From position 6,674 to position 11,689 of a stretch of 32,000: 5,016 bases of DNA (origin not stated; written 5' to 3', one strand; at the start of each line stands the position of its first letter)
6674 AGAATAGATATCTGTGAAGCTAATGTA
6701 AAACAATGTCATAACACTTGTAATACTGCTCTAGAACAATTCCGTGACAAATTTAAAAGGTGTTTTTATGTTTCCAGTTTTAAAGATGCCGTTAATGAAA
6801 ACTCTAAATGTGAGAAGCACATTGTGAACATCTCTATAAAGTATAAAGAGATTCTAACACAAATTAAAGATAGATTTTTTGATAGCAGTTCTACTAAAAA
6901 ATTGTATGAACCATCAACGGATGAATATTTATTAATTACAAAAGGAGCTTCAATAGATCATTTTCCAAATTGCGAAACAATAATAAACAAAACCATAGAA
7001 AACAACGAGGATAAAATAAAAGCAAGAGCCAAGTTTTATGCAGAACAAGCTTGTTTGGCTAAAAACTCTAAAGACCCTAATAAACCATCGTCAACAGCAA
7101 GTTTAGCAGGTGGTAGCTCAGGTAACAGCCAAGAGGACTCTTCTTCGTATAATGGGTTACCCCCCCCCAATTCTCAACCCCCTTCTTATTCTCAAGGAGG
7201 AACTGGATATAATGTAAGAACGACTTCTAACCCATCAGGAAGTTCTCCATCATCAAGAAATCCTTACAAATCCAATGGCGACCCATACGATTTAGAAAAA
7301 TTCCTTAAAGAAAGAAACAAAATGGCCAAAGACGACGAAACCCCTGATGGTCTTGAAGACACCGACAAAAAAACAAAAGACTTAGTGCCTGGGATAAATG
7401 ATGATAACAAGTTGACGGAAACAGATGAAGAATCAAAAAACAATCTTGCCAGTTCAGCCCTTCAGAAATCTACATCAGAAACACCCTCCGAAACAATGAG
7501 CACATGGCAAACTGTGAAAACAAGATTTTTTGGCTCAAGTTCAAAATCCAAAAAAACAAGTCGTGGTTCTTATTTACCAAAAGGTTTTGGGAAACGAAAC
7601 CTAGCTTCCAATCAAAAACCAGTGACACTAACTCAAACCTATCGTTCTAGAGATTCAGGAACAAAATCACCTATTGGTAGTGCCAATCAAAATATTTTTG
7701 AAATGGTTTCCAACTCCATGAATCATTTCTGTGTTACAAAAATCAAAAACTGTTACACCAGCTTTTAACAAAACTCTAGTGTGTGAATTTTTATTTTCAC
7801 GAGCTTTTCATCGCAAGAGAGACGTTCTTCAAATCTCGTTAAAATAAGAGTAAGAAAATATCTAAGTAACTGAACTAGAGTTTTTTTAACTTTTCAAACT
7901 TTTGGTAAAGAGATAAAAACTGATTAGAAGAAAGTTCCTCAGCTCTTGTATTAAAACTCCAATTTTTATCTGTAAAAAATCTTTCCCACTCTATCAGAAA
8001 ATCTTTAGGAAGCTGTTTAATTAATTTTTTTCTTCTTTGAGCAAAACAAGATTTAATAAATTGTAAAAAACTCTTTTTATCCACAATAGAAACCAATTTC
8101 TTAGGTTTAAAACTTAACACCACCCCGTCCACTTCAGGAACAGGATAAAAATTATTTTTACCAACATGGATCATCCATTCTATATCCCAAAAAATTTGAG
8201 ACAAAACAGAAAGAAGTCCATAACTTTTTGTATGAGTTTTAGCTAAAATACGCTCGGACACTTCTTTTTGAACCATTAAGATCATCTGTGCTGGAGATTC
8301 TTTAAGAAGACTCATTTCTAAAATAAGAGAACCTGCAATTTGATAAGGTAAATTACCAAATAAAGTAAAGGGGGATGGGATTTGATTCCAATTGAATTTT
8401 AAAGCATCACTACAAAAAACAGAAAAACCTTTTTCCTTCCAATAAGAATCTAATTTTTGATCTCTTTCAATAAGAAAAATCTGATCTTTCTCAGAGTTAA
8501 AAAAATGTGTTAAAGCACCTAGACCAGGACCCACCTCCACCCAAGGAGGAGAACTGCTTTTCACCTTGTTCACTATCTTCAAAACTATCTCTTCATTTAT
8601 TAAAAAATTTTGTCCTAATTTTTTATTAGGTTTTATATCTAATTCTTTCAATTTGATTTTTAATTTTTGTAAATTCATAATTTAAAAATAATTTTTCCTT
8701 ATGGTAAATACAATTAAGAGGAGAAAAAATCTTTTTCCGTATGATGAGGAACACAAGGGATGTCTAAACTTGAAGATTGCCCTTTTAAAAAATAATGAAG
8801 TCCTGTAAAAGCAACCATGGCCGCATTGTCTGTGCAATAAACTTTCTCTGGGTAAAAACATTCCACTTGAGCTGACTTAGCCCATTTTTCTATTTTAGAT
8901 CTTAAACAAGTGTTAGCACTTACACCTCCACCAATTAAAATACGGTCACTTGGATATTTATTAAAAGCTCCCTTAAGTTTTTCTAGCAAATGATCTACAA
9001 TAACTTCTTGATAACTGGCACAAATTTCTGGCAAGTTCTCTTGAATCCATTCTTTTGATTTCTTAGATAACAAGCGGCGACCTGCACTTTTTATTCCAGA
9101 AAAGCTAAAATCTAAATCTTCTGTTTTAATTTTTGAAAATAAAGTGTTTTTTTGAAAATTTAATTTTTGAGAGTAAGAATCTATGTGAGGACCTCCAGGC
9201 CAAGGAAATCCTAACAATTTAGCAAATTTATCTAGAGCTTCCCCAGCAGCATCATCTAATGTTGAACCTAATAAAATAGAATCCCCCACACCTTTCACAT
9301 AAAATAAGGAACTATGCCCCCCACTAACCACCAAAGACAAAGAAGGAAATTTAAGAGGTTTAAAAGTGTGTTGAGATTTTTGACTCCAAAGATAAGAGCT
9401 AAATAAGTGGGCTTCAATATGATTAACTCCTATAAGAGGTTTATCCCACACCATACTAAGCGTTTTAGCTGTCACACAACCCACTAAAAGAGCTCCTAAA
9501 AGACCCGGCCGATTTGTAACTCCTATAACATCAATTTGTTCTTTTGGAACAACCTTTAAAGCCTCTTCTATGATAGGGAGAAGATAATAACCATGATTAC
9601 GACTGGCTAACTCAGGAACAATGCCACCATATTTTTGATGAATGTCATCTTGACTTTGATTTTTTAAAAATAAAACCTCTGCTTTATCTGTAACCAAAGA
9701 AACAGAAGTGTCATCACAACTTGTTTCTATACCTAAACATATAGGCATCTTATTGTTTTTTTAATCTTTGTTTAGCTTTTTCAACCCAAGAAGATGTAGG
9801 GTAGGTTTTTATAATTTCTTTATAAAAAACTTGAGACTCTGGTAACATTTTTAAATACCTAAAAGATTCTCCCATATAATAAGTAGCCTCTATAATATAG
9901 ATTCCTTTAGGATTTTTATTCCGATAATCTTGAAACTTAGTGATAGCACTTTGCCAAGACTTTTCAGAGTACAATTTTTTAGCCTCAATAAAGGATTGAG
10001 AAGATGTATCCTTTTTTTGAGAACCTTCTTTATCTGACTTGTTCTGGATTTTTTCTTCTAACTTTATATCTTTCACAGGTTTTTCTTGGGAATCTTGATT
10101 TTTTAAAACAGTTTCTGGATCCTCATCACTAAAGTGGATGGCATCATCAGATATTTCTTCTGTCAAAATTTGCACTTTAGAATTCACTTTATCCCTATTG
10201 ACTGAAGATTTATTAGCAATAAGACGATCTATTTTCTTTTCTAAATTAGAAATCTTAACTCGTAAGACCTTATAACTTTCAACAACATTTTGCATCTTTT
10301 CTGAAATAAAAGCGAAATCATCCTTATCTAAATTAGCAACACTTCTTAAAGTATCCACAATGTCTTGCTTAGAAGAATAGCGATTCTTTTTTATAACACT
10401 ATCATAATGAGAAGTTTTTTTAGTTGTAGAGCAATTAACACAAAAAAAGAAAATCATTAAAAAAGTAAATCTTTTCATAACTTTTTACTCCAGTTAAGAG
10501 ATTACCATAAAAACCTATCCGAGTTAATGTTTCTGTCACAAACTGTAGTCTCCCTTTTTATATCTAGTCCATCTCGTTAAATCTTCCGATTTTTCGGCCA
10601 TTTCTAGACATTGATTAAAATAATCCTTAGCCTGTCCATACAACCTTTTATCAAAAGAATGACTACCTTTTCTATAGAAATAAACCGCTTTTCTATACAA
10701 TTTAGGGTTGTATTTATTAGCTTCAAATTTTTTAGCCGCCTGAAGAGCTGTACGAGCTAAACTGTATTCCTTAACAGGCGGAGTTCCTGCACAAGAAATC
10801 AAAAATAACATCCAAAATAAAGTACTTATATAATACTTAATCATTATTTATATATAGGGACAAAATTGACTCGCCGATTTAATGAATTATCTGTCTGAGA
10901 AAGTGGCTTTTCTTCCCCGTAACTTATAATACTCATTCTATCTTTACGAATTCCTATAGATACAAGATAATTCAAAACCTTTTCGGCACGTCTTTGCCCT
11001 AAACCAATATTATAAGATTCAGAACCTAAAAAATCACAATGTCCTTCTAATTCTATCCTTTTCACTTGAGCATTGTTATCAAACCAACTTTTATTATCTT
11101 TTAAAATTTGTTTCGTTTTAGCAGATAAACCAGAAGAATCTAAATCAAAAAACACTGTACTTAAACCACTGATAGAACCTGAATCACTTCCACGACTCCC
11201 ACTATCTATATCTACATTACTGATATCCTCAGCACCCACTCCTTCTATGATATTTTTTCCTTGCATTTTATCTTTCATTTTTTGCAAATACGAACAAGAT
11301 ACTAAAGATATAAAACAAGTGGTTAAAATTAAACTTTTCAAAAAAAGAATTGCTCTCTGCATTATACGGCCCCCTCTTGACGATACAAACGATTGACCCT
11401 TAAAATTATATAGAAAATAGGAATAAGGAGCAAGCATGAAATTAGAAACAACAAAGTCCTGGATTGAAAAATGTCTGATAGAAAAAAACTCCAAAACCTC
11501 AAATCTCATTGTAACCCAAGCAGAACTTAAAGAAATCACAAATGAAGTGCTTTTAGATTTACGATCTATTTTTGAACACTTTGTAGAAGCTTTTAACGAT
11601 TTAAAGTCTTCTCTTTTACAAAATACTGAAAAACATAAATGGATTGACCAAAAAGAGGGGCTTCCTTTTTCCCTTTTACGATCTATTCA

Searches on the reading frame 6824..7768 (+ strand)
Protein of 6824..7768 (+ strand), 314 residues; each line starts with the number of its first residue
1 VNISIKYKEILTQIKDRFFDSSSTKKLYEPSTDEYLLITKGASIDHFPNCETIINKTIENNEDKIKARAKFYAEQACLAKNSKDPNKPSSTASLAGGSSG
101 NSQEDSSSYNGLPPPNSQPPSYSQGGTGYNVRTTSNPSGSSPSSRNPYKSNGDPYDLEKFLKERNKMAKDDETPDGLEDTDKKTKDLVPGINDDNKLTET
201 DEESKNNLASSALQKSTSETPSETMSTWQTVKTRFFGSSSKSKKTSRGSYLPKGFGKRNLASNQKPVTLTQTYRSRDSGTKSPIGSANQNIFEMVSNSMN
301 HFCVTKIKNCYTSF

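Call 11: search_protein_families(library=pfam, proteins=[window:6824-7768:+], max_evalue=0.01)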
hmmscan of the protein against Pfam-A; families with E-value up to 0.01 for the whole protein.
window:6824-7768:+ (314 aa): 0 families

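Call 13: search_protein_families(library=ncbifam, proteins=[window:6824-7768:+], max_evalue=0.1)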
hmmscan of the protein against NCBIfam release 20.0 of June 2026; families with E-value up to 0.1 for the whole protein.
window:6824-7768:+ (314 aa): 0 families

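Call 14: search_protein_families(library=phrogs, proteins=[window:6824-7768:+], max_evalue=0.1)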
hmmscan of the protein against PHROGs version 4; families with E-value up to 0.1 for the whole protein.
window:6824-7768:+ (314 aa): 0 families

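Call 73: find_homologous_proteins(query=window:6824-7768:+, max_evalue=0.001)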
Query window:6824-7768:+ (314 aa): 1 proteins with E <= 0.001 among 1447 candidates.
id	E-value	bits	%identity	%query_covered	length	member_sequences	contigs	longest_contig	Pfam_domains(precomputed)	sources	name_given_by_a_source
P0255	1.3e-200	683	100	100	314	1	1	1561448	-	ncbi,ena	-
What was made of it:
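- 4340..7768 (.): Island cargo: three ORFs with no recognised family. They are 317 aa (4340-5293, - strand), 343 aa (5605-6636, + strand) and 314 aa (6824-7768, + strand). The 314-aa ORF takes its TAA stop from C's left end. The 314-aa protein has no homolog other than itself among 5.8 billion proteins (call 73).
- The cargo is an ORFan (call 73).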

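Call 79: search_protein_families(library=padloc, proteins=[window:6824-7768:+], max_evalue=0.1)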
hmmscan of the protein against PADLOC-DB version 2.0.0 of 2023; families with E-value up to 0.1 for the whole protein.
window:6824-7768:+ (314 aa): 0 families

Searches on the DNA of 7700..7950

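Call 61: search_rna_families(source=window, start=7700, end=7950, threshold=evalue, max_evalue=10)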
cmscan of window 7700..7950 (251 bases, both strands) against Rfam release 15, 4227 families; matches with E-value up to 10: 7.
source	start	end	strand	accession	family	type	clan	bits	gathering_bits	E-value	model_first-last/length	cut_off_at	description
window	7800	7944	+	RF01441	S_pombe_snR46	Gene; snRNA; snoRNA; HACA-box;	CL00021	16.8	60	1.5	1-168/168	no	small nulceolar RNA snR46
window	7881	7950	-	RF01484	rli59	Cis-reg;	-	15.8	100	3.1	114-181/181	5'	Listeria sRNA rli59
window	7838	7859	+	RF01326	CRISPR-DR13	Gene; CRISPR;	-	15.8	37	5.9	1-30/30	no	CRISPR RNA direct repeat element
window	7733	7829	+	RF02494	Gl_U6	Gene; snRNA; splicing;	-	12.9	100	3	1-102/102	no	Giardia U6 spliceosomal RNA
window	7884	7943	+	RF02753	ES173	Gene; sRNA;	-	12.9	90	8.4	1-64/64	no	ES173 sRNA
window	7865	7950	+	RF04359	Plastid-GIID1-clpP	Intron;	-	12.1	140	9.6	1-137/179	3'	Plastid group II-D1 clpP intron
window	7704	7865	+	RF00012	U3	Gene; snRNA; snoRNA; CD-box;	CL00100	10.4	34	3.4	1-219/219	no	Small nucleolar RNA U3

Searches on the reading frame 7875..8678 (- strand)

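Call 11: search_protein_families(library=pfam, proteins=[window:7875-8678:-], max_evalue=0.01)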
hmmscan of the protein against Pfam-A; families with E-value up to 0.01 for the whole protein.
window:7875-8678:- (267 aa): 1 family
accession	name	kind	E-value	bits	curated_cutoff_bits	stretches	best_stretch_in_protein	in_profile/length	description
PF00398.26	RrnaAD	-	1.2e-41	143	24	1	17-261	4-261/263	Ribosomal RNA adenine dimethylase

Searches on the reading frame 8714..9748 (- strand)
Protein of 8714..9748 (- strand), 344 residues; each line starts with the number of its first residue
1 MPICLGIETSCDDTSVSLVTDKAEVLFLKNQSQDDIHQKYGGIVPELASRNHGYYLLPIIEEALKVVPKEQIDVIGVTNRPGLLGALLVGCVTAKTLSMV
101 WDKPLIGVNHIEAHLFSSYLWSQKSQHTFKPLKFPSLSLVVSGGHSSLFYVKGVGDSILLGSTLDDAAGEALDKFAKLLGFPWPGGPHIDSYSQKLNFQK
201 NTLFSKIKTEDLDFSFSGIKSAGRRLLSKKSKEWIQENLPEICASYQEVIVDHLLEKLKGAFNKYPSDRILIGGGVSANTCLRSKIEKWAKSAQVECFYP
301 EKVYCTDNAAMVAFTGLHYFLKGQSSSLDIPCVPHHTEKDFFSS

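Call 11: search_protein_families(library=pfam, proteins=[window:8714-9748:-], max_evalue=0.01)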
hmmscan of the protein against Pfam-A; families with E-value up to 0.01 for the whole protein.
window:8714-9748:- (344 aa): 3 families
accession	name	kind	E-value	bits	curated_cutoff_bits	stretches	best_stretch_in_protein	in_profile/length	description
PF00814.31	TsaD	-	6.7e-80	269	24.8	1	26-314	3-264/264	tRNA N6-adenosine threonylcarbamoyltransferase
PF22521.2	HypF_C_2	-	3.2e-05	24.2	27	1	236-308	163-235/241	Carbamoyltransferase, Kae1-like Domain, second subdomain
PF02543.21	Carbam_trans_N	-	9.1e-05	22.5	24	1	194-288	240-322/346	Carbamoyltransferase N-terminus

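Call 41: find_homologous_proteins(query=window:8714-9748:-, max_evalue=1e-60)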
Query window:8714-9748:- (344 aa): 3394 proteins with E <= 1e-60 among 8000 candidates; the best 120 are listed.
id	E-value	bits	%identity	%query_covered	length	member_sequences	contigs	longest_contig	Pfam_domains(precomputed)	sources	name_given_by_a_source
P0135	4.3e-232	787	100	100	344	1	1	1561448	PF00814.32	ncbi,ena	-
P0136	4.2e-198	675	84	99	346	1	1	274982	PF00814.32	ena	-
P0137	3.8e-193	659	82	100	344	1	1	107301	PF00814.32,PF22521.3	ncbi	-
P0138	1.9e-174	598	76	100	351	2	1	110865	PF00814.32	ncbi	ncbi:MAG: tRNA (adenosine(37)-N6)-threonylcarbamoyltransferase complex transferase subunit TsaD [Bde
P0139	2.3e-159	548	71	100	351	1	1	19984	PF00814.32,PF22521.3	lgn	-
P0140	4.4e-157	540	70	100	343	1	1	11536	PF00814.32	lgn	-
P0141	7.0e-156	536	68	100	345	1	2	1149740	PF00814.32,PF22521.3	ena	-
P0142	9.8e-154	529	68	99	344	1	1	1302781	PF00814.32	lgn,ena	-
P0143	2.0e-148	512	66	100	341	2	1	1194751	PF00814.32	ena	-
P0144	1.0e-143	496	64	100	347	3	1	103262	PF00814.32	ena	-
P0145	7.3e-143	494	63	100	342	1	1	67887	PF00814.32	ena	-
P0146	2.3e-142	492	62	100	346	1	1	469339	PF00814.32,PF22521.3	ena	-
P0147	4.0e-141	488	61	100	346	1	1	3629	PF00814.32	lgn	-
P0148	4.3e-141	488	63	100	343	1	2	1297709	PF00814.32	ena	-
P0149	1.5e-140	486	64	100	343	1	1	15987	PF00814.32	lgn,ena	-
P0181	2.3e-127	443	57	99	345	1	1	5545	PF00814.32,PF22521.3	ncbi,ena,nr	ncbi:MAG: tRNA (adenosine(37)-N6)-threonylcarbamoyltransferase complex transferase subunit TsaD [Bde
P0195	5.1e-123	428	58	99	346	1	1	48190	PF00814.32,PF22521.3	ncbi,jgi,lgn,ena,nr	ncbi:MAG: tRNA (adenosine(37)-N6)-threonylcarbamoyltransferase complex transferase subunit TsaD [Bde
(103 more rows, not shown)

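Call 42: find_encoding_contigs(protein=P0136, flank=10000, max_places=3)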
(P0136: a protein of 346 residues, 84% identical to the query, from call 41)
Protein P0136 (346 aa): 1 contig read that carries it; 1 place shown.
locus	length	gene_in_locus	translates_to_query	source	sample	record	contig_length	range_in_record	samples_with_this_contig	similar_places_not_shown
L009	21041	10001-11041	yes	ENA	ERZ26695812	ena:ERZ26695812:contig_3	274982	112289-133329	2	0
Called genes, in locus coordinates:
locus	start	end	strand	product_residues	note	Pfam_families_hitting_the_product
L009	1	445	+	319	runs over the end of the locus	PF01300:Sua5_yciO_yrdC, PF03481:Sua5_C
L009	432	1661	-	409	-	PF00364:Biotin_lipoyl, PF25984:BSH_YknX (faint), PF00198:2-oxoacid_dh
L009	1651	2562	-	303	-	PF16881:LIAS_N, PF04055:Radical_SAM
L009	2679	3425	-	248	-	PF13462:Thioredoxin_4, PF01323:DSBA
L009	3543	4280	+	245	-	-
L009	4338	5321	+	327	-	PF01118:Semialdhyde_dh, PF02774:Semialdhyde_dhC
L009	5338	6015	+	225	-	-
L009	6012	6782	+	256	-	PF01416:PseudoU_synth_1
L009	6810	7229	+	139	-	PF00572:Ribosomal_L13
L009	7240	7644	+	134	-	PF00380:Ribosomal_S9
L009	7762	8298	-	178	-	-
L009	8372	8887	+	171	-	PF00691:OmpA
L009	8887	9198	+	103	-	-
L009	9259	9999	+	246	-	PF13174:TPR_6 (faint)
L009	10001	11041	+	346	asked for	PF00814:TsaD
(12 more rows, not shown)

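Call 43: find_encoding_contigs(protein=P0137, flank=10000, max_places=3)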
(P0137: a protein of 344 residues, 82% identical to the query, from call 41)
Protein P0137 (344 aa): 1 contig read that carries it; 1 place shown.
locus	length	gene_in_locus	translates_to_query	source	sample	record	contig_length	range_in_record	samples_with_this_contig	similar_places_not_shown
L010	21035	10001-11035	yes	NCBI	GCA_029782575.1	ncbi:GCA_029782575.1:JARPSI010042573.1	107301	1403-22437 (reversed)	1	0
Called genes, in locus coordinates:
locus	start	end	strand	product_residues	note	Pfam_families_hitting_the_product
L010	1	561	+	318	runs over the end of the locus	PF01300:Sua5_yciO_yrdC, PF03481:Sua5_C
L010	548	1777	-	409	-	PF00364:Biotin_lipoyl, PF25917:BSH_RND (weak), PF00198:2-oxoacid_dh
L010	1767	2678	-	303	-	PF16881:LIAS_N, PF04055:Radical_SAM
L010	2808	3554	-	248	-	PF13462:Thioredoxin_4, PF01323:DSBA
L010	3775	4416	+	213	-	-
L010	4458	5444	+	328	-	PF01118:Semialdhyde_dh, PF02774:Semialdhyde_dhC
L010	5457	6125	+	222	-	-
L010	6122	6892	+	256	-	PF01416:PseudoU_synth_1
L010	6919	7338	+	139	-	PF00572:Ribosomal_L13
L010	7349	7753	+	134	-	PF00380:Ribosomal_S9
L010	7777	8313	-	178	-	-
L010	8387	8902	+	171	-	PF00691:OmpA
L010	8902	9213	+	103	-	-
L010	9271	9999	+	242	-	PF13174:TPR_6 (faint)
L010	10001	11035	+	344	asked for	PF00814:TsaD, PF22521:HypF_C_2 (weak)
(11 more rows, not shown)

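Call 80: find_encoding_contigs(protein=P0138, flank=10000, max_places=2)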
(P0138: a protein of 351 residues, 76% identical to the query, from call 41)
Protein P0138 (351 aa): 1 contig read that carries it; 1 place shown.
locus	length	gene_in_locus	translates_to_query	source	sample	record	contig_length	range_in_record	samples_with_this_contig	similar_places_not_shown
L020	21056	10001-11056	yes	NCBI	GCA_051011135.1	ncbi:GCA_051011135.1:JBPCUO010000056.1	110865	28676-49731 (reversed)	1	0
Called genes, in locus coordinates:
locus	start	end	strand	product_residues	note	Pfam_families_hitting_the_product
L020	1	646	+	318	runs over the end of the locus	PF01300:Sua5_yciO_yrdC, PF03481:Sua5_C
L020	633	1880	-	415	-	PF00364:Biotin_lipoyl, PF00198:2-oxoacid_dh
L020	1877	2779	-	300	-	PF16881:LIAS_N, PF04055:Radical_SAM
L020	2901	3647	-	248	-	PF13098:Thioredoxin_2 (faint), PF13462:Thioredoxin_4, PF01323:DSBA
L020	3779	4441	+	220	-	-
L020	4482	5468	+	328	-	PF01118:Semialdhyde_dh, PF02774:Semialdhyde_dhC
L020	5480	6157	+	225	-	-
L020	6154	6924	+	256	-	PF01416:PseudoU_synth_1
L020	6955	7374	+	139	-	PF00572:Ribosomal_L13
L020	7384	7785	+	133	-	PF00380:Ribosomal_S9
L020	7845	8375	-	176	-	-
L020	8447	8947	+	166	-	PF00691:OmpA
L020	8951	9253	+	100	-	-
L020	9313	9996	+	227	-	PF13174:TPR_6 (weak)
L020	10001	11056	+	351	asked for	PF00814:TsaD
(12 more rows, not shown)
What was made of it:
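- Three relatives have the empty ksgA-smpB arrangement, so the island is a gain (calls 42, 43, 80).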

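Call 82: list_cluster_members(proteins=[P0138, P0181, P0195, P0137])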
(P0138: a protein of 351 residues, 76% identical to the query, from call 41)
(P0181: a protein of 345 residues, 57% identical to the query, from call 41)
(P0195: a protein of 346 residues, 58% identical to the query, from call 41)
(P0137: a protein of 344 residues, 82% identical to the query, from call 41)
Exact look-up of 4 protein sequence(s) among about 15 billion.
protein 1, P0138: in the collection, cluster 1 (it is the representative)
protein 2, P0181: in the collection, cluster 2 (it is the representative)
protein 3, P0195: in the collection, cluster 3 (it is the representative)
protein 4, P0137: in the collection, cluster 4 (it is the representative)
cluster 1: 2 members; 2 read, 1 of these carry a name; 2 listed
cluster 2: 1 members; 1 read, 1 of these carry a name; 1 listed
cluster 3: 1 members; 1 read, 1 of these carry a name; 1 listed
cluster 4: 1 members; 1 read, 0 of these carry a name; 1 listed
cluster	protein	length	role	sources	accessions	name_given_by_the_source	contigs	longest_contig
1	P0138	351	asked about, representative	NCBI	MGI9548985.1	MAG: tRNA (adenosine(37)-N6)-threonylcarbamoyltransferase complex transferase subunit ...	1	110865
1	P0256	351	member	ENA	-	-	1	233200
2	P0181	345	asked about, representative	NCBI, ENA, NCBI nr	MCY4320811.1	MAG: tRNA (adenosine(37)-N6)-threonylcarbamoyltransferase complex transferase subunit ... | tRNA (adenosine(37)-N6)-threonylcarbamoyltransferase complex transferase subunit TsaD ...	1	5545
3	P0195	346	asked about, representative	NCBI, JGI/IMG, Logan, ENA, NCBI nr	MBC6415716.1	MAG: tRNA (adenosine(37)-N6)-threonylcarbamoyltransferase complex transferase subunit ... | tRNA (adenosine(37)-N6)-threonylcarbamoyltransferase complex transferase subunit TsaD ...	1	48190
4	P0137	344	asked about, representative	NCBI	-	-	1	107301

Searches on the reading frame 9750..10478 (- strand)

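Call 49: search_protein_families(library=pfam, proteins=[window:9750-10478:-], max_evalue=0.001)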
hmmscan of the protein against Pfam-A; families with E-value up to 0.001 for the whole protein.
window:9750-10478:- (242 aa): 2 families
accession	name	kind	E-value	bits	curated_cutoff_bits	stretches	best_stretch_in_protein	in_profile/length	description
PF13174.12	TPR_6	-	3.2e-05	24.7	26.3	0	197-229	1-33/33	Tetratricopeptide repeat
PF13525.12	YfiO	-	0.00055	20.2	25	0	157-199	3-45/203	Outer membrane lipoprotein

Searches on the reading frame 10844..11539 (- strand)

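Call 49: search_protein_families(library=pfam, proteins=[window:10844-11539:-], max_evalue=0.001)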
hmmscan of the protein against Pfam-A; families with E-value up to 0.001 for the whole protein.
window:10844-11539:- (231 aa): 1 family
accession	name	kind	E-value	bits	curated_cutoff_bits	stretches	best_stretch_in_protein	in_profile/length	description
PF00691.25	OmpA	-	4.1e-19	69.2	27.2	1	130-222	1-94/98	OmpA family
